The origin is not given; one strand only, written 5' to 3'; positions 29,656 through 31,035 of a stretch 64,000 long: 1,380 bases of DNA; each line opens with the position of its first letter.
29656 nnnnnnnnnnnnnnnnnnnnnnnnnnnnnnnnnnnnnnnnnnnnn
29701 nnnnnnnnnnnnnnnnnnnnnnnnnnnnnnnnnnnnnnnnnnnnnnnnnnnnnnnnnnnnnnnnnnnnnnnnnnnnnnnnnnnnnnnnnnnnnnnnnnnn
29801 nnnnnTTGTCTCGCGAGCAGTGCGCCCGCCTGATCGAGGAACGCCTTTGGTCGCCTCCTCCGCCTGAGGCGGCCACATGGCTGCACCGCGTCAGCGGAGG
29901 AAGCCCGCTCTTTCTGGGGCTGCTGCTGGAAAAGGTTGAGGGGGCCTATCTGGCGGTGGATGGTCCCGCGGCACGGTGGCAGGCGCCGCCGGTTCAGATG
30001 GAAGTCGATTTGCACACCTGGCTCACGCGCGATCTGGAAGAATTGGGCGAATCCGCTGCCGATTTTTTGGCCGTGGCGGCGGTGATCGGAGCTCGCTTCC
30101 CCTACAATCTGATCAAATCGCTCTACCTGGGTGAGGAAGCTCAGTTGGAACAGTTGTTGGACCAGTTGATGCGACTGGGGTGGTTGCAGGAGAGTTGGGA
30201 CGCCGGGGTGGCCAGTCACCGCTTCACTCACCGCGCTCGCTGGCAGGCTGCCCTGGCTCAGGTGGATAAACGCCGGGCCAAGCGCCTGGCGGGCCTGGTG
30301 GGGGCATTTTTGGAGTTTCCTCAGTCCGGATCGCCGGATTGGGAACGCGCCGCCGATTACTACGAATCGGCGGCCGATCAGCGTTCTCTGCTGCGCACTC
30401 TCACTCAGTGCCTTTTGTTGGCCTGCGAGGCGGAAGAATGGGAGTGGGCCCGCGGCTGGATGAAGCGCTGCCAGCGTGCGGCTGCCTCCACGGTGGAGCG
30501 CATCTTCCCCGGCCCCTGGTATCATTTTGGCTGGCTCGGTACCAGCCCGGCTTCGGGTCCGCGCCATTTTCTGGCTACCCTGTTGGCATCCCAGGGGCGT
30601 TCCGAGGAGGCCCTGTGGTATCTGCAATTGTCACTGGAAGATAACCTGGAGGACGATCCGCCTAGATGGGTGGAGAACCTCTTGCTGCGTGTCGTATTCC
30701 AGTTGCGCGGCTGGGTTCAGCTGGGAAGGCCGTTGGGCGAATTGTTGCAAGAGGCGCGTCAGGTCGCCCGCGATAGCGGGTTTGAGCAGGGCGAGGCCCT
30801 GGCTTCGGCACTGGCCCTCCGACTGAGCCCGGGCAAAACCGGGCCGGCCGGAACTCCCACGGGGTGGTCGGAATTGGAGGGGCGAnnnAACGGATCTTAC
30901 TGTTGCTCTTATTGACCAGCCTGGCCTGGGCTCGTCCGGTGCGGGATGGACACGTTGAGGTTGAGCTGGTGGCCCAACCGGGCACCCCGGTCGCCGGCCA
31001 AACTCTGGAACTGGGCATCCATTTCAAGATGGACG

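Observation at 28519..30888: Predicted dead-kinase / degenerate-NTPase STAND-like protein translationally coupled inside a secD-secF-X-dsbD operon.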

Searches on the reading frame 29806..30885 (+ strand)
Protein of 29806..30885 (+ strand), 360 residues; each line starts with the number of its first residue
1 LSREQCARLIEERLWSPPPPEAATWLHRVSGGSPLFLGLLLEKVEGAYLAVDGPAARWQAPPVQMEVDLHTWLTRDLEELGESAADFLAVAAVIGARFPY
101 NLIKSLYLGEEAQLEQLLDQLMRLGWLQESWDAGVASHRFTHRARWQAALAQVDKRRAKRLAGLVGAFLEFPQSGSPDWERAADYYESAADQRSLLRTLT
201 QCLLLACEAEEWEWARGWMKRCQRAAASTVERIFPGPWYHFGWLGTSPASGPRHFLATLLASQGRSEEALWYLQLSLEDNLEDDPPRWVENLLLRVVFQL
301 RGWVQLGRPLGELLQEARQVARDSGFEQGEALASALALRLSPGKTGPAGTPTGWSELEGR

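Call 54: search_protein_representatives(protein=window:29806-30885:+)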
Query: 360 residues. Proteins with E-value up to 0.001 (for the whole library): 167; up to 1e-10: 9; up to 1e-30: 4. The best 150 are listed.
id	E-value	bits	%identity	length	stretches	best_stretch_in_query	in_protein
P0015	8.2e-168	574.7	78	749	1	5-320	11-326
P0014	5.9e-120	417.2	58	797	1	2-347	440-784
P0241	1.8e-75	270.8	44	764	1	2-338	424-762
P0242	2.9e-58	214.2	39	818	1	4-340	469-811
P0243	7.3e-27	110.9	40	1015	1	3-206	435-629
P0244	9.4e-27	110.5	38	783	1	4-201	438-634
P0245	1.5e-25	106.6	41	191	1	177-346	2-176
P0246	8.6e-13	64.6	29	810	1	3-196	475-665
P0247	4.1e-11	59.1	94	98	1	122-155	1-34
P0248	2.0e-09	53.5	30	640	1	2-192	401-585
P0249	1.6e-08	50.5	28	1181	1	2-211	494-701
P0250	5.8e-08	48.7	26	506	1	2-196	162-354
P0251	1.4e-07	47.4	28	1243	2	7-205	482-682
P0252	1.6e-07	47.2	25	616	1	3-186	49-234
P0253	3.1e-07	46.3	52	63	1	300-359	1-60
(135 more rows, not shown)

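Call 57: find_encoding_contigs(protein=P0241, flank=8000, max_places=2)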
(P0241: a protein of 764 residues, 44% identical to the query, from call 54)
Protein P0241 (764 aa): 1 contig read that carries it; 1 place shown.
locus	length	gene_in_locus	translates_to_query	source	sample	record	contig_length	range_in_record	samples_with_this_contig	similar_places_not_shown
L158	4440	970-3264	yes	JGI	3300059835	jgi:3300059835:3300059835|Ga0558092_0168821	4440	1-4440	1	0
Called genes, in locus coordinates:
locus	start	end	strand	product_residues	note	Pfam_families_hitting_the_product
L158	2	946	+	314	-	?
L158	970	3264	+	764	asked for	PF00069:Pkinase, PF03109:ABC1 (faint), PF07714:PK_Tyr_Ser-Thr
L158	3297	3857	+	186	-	PF02798:GST_N, PF13409:GST_N_2, PF13417:GST_N_3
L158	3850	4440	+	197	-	?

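Call 58: find_encoding_contigs(protein=P0242, flank=8000, max_places=2)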
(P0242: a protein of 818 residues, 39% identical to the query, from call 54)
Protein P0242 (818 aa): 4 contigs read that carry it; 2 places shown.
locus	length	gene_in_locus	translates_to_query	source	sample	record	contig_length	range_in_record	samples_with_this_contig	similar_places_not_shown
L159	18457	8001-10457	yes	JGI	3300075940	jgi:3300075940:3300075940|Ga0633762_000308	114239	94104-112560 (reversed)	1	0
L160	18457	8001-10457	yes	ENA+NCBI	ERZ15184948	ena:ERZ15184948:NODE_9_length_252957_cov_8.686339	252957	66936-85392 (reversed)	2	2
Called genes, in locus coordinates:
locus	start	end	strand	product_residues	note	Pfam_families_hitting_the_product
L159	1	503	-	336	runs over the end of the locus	PF25852:DUF6242_C (faint), PF15902:Sortilin-Vps10 (weak), PF02012:BNR (faint)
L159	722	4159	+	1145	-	-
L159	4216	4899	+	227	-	-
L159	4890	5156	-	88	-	-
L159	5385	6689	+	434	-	PF21760:SecD_1st, PF22599:SecDF_P1_head, PF02355:SecD_SecF_C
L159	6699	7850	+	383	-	PF07549:Sec_GG, PF02355:SecD_SecF_C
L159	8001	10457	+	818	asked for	PF00069:Pkinase, PF01636:APH (faint), PF07714:PK_Tyr_Ser-Thr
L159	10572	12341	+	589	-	PF01590:GAF, PF13185:GAF_2 (weak), PF13581:HATPase_c_2, PF02518:HATPase_c (weak)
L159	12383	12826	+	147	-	-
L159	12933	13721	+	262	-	PF00813:FliP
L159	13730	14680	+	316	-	-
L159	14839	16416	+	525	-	-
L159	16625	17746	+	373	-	PF07690:MFS_1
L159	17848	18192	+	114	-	PF01022:HTH_5, PF12840:HTH_20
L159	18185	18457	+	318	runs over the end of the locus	PF10604:Polyketide_cyc2 (faint), PF08327:AHSA1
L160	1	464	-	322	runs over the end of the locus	PF25852:DUF6242_C (faint), PF15902:Sortilin-Vps10 (weak), PF02012:BNR (faint)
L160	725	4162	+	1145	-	-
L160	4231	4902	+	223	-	-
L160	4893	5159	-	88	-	-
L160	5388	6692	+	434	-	PF21760:SecD_1st, PF22599:SecDF_P1_head, PF02355:SecD_SecF_C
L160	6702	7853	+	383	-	PF07549:Sec_GG, PF02355:SecD_SecF_C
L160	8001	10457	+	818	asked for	PF00069:Pkinase, PF01636:APH (faint), PF07714:PK_Tyr_Ser-Thr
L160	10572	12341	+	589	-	PF01590:GAF, PF13185:GAF_2 (weak), PF13581:HATPase_c_2, PF02518:HATPase_c (weak)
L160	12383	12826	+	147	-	-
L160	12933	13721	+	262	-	PF00813:FliP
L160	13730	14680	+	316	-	-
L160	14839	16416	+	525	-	-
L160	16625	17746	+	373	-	PF07690:MFS_1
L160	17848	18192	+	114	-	PF01022:HTH_5, PF12840:HTH_20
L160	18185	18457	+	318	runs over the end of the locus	PF10604:Polyketide_cyc2 (faint), PF08327:AHSA1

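Call 80: find_homologous_proteins(query=P0241, max_evalue=1e-40)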
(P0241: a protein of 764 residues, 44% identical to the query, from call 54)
Query P0241 (764 aa): 86 proteins with E <= 1e-40 among 8000 candidates.
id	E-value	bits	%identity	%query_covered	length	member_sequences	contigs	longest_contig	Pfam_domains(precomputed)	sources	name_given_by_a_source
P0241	0.0e+0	1723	100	100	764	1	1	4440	PF07714.24,PF00069.32,PF03109.23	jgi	jgi:serine/threonine protein kinase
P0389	4.2e-193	662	48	93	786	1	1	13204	PF07714.24,PF00069.32,PF03109.23,PF13191.13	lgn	-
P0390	5.9e-189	648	46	99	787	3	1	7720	PF07714.24,PF00069.32,PF03109.23,PF13191.13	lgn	-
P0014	3.5e-145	503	41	99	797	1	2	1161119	PF07714.24,PF00069.32,PF13191.13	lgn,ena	-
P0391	8.1e-142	492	43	77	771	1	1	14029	PF07714.24,PF00069.32,PF03109.23,PF13191.13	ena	-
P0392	1.3e-126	442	40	77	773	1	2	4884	PF07714.24,PF00069.32,PF03109.23,PF13191.13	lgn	-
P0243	1.1e-117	412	38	82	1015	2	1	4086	PF07714.24,PF00069.32,PF03109.23,PF13191.13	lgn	-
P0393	7.4e-116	406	39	79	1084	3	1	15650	PF07714.24,PF00069.32,PF03109.23,PF13191.13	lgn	-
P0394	2.1e-115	405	39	83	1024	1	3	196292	PF07714.24,PF00069.32,PF03109.23,PF01636.30,PF13191.13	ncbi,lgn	-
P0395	8.7e-113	396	39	78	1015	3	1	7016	PF07714.24,PF00069.32,PF03109.23,PF13191.13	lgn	-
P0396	1.5e-112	395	38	82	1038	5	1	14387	PF07714.24,PF00069.32,PF03109.23,PF13191.13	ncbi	-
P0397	2.6e-70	256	33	34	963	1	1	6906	PF06293.21,PF07714.24,PF00069.32,PF03109.23,PF14531.13,PF01163.29,PF01636.30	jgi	jgi:serine/threonine protein kinase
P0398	3.3e-67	245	35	36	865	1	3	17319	PF07714.24,PF00069.32,PF03109.23,PF13676.12,PF01636.30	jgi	jgi:serine/threonine protein kinase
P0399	1.5e-65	240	36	33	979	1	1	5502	PF23774.2,PF07714.24,PF00069.32,PF25058.2,PF03109.23,PF12895.14,PF13176.13,PF14531.13,PF14938.13,PF00637.27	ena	-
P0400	2.4e-62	229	30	79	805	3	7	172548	PF00069.32,PF13191.13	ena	-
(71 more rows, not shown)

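Call 81: find_encoding_contigs(protein=P0389, flank=7000, max_places=1)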
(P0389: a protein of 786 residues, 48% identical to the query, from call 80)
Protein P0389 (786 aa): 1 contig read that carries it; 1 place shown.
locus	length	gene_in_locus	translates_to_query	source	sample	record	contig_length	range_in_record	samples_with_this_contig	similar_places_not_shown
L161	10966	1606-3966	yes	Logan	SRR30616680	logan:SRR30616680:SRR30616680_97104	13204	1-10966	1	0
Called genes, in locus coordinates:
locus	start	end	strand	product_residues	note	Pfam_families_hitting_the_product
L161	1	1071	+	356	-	?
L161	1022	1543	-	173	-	PF07719:TPR_2 (faint), PF13428:TPR_14 (faint), PF13432:TPR_16 (faint), PF14559:TPR_19 (weak)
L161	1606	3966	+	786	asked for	PF00069:Pkinase, PF07714:PK_Tyr_Ser-Thr, PF03109:ABC1 (weak), PF13191:AAA_16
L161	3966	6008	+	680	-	PF11412:DsbD_N, PF02683:DsbD_TM, PF13899:Thioredoxin_7, PF13098:Thioredoxin_2 (weak)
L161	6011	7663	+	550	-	PF00171:Aldedh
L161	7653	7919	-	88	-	-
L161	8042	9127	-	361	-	-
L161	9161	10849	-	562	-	-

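Call 82: find_encoding_contigs(protein=P0391, flank=7000, max_places=1)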
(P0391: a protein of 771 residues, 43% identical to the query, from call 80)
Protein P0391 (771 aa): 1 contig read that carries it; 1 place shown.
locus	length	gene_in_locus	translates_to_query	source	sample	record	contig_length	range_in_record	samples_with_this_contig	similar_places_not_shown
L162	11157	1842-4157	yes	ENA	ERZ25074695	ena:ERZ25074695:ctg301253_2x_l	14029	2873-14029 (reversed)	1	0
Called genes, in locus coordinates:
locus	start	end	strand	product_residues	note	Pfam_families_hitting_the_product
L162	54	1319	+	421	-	PF28597:T2SSF_N, PF00482:T2SSF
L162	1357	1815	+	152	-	PF13453:Zn_ribbon_TFIIB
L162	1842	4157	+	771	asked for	PF00069:Pkinase, PF07714:PK_Tyr_Ser-Thr, PF03109:ABC1 (weak), PF13191:AAA_16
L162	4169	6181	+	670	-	PF11412:DsbD_N, PF02683:DsbD_TM, PF13899:Thioredoxin_7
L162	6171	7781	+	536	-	PF00171:Aldedh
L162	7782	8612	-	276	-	PF03767:Acid_phosphat_B, PF13344:Hydrolase_6 (weak)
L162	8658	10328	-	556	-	-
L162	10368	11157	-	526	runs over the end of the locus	PF05090:HTTM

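Call 83: find_encoding_contigs(protein=P0400, flank=7000, max_places=1)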
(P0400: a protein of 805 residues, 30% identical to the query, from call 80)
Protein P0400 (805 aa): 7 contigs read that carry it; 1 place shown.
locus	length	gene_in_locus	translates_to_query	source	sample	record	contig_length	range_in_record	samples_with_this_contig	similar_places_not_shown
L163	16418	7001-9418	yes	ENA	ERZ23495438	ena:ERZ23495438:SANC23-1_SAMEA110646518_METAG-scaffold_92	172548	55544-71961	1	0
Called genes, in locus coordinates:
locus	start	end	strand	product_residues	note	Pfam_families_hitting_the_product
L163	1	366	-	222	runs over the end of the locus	PF08305:NPCBM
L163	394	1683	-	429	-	PF13424:TPR_12 (faint)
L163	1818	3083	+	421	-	PF21760:SecD_1st, PF22599:SecDF_P1_head, PF02355:SecD_SecF_C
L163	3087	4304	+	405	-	PF07549:Sec_GG (weak), PF02355:SecD_SecF_C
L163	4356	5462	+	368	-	PF01590:GAF, PF13185:GAF_2, PF13492:GAF_3, PF00211:Guanylate_cyc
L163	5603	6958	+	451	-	PF28597:T2SSF_N, PF00482:T2SSF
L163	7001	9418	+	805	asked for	PF00069:Pkinase, PF13191:AAA_16 (faint)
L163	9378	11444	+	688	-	PF11412:DsbD_N, PF02683:DsbD_TM, PF13899:Thioredoxin_7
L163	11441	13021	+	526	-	PF00171:Aldedh (weak)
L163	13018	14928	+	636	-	PF05226:CHASE2, PF00211:Guanylate_cyc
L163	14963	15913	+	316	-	-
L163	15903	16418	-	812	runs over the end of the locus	PF00270:DEAD, PF00271:Helicase_C, PF22982:WHD_HRQ1, PF09369:MZB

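Call 84: find_encoding_contigs(protein=P0390, flank=7000, max_places=1)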
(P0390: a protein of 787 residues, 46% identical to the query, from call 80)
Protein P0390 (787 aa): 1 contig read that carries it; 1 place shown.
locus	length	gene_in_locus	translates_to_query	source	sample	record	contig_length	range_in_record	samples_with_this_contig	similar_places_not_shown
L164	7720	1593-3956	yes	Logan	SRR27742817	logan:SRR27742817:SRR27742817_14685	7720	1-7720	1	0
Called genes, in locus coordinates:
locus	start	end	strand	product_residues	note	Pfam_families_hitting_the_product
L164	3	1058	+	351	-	?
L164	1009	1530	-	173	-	PF13428:TPR_14 (faint), PF07719:TPR_2 (faint), PF13414:TPR_11 (faint), PF13432:TPR_16 (weak), PF14559:TPR_19 (weak), PF13431:TPR_17 (faint)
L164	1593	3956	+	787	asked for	PF00069:Pkinase, PF03109:ABC1 (faint), PF07714:PK_Tyr_Ser-Thr, PF13191:AAA_16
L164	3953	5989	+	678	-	PF11412:DsbD_N, PF02683:DsbD_TM, PF03190:Thioredox_DsbH (weak), PF13098:Thioredoxin_2 (weak), PF13899:Thioredoxin_7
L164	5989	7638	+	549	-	PF00171:Aldedh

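Call 86: find_encoding_contigs(protein=P0393, flank=8000, max_places=2)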
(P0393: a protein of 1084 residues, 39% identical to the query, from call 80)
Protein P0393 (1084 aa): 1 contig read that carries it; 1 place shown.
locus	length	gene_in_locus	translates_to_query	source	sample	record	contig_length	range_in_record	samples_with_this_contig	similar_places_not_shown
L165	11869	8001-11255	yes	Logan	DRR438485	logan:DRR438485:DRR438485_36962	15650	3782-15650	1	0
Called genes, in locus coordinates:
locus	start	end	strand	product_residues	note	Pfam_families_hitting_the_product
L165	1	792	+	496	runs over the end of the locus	PF00171:Aldedh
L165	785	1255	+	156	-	PF04073:tRNA_edit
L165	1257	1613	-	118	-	-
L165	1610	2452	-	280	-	PF09622:DUF2391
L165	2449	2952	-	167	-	-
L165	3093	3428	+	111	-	-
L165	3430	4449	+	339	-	PF07238:PilZ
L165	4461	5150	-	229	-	-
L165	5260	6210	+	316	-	PF00491:Arginase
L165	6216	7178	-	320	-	-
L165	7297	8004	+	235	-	PF00106:adh_short, PF08659:KR, PF13561:adh_short_C2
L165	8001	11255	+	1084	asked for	PF00069:Pkinase, PF07714:PK_Tyr_Ser-Thr, PF03109:ABC1, PF13191:AAA_16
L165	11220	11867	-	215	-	?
